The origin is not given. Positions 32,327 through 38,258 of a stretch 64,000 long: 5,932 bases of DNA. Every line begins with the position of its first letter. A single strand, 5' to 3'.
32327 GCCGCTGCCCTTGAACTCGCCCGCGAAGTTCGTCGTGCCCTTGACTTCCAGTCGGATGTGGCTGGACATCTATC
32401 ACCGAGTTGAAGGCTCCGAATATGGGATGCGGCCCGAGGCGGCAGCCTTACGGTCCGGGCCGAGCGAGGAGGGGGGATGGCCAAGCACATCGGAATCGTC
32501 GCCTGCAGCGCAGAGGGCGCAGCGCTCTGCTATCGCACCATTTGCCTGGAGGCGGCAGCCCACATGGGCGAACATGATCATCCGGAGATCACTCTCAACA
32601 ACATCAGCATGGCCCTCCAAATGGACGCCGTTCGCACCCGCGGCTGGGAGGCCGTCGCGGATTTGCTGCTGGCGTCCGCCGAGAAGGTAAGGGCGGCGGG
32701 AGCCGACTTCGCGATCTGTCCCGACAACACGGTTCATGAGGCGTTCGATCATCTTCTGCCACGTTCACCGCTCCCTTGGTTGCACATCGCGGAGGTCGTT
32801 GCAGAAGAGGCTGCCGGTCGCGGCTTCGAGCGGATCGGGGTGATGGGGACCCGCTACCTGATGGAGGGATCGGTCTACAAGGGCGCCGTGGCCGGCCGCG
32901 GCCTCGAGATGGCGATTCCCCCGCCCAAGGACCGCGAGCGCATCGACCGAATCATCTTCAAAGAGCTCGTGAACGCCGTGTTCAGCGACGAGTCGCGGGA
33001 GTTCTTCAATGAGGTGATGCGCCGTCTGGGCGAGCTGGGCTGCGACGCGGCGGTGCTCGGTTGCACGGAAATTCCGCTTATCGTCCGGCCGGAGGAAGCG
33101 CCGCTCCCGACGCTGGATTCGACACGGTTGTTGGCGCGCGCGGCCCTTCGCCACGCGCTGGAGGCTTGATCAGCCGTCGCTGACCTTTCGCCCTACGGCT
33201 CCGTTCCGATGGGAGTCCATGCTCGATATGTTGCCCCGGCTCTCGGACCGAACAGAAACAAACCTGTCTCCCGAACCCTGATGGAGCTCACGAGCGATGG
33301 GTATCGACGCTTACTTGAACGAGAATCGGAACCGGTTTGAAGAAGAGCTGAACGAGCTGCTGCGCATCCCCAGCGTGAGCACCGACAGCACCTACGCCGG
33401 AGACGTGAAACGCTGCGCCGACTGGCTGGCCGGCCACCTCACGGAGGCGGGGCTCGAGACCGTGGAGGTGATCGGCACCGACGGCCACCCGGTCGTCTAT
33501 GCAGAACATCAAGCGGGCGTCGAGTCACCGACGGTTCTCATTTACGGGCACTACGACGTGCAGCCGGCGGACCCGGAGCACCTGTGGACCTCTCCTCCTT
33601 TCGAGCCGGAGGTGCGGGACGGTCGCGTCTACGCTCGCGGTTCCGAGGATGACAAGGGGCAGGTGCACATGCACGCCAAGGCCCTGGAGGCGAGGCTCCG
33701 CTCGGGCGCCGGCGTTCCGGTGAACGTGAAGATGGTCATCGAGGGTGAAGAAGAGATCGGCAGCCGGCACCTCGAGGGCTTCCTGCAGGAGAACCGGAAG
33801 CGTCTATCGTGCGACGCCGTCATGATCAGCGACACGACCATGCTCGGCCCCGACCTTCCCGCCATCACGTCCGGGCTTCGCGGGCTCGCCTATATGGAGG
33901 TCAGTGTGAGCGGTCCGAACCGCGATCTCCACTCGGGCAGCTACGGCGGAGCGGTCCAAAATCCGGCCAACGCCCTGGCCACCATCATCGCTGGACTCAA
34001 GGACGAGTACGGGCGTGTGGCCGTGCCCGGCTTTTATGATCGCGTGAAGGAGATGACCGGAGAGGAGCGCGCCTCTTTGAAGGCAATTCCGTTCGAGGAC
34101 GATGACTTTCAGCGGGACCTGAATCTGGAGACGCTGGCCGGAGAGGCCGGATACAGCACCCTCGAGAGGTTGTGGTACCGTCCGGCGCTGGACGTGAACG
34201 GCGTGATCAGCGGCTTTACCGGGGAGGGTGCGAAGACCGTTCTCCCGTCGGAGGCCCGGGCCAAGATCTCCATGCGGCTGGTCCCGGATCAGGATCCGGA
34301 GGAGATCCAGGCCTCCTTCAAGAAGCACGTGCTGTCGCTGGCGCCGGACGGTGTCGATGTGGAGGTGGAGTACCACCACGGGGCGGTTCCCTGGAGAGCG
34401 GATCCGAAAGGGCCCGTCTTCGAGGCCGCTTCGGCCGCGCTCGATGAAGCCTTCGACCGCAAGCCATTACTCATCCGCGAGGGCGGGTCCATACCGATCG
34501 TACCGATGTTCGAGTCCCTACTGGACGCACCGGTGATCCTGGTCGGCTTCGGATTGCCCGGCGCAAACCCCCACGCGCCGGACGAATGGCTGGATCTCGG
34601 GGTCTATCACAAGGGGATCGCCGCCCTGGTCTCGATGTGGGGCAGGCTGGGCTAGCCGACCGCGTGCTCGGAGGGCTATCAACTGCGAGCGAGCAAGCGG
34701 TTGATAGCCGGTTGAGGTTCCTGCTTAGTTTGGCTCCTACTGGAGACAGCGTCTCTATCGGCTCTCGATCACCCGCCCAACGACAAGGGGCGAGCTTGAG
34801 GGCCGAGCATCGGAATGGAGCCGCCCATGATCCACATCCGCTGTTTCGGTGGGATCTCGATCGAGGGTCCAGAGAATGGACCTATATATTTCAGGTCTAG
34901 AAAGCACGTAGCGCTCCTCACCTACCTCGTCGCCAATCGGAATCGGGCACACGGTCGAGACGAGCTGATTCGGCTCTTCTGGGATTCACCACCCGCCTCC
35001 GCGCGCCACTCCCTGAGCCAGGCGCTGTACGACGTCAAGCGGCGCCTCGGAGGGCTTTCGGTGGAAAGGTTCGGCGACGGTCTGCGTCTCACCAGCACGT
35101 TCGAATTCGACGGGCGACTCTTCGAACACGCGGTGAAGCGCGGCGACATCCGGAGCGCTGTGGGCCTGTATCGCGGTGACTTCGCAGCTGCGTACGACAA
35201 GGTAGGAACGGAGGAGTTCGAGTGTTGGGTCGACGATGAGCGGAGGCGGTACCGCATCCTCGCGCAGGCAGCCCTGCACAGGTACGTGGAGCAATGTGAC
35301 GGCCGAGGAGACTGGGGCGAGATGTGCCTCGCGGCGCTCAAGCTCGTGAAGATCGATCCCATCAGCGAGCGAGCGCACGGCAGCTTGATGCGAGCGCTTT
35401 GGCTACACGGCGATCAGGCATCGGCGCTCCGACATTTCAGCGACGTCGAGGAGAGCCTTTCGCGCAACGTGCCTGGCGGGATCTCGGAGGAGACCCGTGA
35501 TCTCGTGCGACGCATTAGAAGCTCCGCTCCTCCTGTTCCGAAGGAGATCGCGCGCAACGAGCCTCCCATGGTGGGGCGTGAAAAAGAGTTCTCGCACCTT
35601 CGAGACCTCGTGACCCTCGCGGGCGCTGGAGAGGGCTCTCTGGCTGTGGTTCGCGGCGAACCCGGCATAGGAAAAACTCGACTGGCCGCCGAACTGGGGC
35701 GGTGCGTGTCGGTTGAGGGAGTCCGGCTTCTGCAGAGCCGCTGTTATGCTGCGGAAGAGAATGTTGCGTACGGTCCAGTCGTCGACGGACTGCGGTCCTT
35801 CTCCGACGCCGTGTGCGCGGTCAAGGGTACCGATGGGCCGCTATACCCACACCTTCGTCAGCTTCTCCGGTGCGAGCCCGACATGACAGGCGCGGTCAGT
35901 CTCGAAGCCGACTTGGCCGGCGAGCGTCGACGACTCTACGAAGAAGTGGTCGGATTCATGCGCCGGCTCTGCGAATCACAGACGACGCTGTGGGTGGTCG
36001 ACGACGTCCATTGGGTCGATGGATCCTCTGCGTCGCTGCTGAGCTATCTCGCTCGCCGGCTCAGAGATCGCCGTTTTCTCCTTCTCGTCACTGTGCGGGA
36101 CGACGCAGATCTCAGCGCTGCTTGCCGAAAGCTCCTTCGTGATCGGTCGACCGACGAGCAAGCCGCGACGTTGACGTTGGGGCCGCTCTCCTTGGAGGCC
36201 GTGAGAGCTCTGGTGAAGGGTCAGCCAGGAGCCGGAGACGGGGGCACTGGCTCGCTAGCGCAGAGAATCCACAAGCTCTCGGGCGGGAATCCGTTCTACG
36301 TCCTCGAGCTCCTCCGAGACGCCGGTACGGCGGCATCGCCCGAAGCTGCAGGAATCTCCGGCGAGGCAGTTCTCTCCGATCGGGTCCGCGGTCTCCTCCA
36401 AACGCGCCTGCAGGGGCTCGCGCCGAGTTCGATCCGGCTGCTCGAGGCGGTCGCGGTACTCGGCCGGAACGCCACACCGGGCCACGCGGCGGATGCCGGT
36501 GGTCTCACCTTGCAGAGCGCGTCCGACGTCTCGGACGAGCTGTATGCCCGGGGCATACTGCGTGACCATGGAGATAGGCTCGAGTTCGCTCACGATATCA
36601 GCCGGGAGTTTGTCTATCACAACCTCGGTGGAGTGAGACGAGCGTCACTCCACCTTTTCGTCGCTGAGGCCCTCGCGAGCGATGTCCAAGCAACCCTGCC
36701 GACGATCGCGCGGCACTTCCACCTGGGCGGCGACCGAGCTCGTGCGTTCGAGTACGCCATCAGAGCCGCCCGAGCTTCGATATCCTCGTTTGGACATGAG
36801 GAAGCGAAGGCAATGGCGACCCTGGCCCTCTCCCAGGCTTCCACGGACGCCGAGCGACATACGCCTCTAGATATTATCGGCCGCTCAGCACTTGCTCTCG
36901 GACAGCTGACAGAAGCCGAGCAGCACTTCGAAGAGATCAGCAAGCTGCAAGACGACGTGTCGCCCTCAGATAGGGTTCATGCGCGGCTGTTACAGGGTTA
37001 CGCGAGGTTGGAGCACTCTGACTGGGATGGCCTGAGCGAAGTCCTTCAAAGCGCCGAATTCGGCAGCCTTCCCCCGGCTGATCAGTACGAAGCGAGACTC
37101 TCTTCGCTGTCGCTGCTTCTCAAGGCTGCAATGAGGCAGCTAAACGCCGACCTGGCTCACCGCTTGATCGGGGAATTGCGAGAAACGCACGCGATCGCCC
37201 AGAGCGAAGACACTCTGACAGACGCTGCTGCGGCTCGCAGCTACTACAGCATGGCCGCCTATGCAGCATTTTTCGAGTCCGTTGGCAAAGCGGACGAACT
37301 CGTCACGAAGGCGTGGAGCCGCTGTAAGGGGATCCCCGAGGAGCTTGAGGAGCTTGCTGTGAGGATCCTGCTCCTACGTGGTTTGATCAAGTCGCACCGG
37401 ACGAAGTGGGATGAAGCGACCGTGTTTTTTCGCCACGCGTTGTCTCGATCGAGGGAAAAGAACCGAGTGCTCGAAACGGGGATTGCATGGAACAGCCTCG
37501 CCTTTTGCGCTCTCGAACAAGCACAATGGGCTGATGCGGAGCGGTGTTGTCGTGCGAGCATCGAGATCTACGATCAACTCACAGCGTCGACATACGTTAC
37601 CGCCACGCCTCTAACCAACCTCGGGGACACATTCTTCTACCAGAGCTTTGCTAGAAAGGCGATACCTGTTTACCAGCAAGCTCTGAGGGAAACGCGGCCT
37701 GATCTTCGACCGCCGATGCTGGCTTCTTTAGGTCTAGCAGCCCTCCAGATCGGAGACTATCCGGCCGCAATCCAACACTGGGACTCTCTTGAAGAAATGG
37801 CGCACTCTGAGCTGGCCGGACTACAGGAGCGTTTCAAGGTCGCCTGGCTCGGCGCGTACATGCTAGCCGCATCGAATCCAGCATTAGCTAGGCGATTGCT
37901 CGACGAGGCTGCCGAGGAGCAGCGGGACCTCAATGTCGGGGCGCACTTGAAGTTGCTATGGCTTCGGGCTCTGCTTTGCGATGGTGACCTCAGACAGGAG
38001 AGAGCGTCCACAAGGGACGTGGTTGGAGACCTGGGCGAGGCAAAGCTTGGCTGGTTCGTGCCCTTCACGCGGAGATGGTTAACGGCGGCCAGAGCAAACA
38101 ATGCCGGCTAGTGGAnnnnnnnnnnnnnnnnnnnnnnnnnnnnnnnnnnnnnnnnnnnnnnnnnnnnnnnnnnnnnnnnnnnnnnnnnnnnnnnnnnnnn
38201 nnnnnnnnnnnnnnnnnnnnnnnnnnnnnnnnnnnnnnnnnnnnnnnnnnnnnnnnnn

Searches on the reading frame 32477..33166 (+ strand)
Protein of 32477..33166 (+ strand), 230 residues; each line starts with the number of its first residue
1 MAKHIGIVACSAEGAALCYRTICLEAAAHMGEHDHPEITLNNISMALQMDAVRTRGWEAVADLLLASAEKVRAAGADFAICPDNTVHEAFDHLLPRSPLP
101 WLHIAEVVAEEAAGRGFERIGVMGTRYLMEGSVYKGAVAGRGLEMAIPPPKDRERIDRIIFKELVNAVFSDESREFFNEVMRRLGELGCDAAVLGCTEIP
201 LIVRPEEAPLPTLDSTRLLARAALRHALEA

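Call 50: search_protein_families(library=pfam, proteins=[window:32477-33166:+], max_evalue=0.001)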
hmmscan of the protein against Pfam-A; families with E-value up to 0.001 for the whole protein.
window:32477-33166:+ (230 aa): 1 family
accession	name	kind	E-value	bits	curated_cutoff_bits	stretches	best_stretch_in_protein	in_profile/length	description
PF01177.27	Asp_Glu_race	-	2.4e-29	103.1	31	1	16-223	10-211/211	Asp/Glu/Hydantoin racemase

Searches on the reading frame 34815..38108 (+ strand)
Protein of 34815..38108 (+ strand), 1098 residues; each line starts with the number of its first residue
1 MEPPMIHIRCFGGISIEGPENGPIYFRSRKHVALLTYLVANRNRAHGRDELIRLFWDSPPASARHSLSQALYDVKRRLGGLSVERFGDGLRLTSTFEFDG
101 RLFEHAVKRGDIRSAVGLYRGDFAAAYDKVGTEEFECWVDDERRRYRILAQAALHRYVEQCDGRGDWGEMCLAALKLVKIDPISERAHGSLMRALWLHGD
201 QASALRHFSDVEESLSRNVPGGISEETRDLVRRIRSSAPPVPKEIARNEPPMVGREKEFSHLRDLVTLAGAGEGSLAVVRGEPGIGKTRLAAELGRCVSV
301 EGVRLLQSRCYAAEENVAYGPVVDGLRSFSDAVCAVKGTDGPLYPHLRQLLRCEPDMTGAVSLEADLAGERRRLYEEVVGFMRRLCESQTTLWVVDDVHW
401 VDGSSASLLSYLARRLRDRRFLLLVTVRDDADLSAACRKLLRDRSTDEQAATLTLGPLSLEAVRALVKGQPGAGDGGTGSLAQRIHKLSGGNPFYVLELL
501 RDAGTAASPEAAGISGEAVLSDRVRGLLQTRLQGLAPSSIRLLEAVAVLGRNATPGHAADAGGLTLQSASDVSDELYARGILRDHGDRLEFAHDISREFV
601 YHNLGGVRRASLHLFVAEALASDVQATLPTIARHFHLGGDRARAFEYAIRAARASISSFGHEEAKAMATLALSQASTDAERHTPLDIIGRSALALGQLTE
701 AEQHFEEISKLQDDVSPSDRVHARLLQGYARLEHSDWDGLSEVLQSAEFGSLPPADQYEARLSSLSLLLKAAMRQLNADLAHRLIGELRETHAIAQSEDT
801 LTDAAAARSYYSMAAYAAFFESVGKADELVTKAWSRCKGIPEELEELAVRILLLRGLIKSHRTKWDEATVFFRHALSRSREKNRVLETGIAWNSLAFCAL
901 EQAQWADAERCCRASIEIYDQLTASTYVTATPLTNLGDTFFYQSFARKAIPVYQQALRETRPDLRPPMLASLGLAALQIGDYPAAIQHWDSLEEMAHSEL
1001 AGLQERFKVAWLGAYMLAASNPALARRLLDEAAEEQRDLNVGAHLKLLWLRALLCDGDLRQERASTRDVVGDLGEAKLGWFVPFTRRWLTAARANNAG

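Call 50: search_protein_families(library=pfam, proteins=[window:34815-38108:+], max_evalue=0.001)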
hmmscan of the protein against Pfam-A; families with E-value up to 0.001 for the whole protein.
window:34815-38108:+ (1098 aa): 8 families
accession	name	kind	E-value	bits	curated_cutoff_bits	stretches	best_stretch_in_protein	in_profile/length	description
PF13191.12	AAA_16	-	3.7e-20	73.5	32.6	1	252-424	2-166/167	AAA ATPase domain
PF03704.23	BTAD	-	3.4e-13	50.6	22.1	1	111-235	28-146/146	Bacterial transcriptional activator domain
PF13424.12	TPR_12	-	4.8e-13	49.5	30.1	1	888-958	2-73/77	Tetratricopeptide repeat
PF07719.23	TPR_2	-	3.8e-11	42.6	27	0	891-920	3-32/34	Tetratricopeptide repeat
PF00515.34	TPR_1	-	1.7e-08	34.4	27.8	0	891-919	3-31/34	Tetratricopeptide repeat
PF13432.12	TPR_16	-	1e-05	26.3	32.7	1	935-988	2-53/65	Tetratricopeptide repeat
PF13401.12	AAA_22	-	0.00013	22.7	27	1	275-418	6-109/130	AAA domain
PF00486.34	Trans_reg_C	-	0.00038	20.9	26.2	0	28-79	7-58/77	Transcriptional regulatory protein, C terminal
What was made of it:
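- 34815..38111 (+): Convergent 1098-aa regulator with Trans_reg_C, BTAD, AAA_16 and TPR domains (SARP/AfsR-like). Pfam (call 50).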
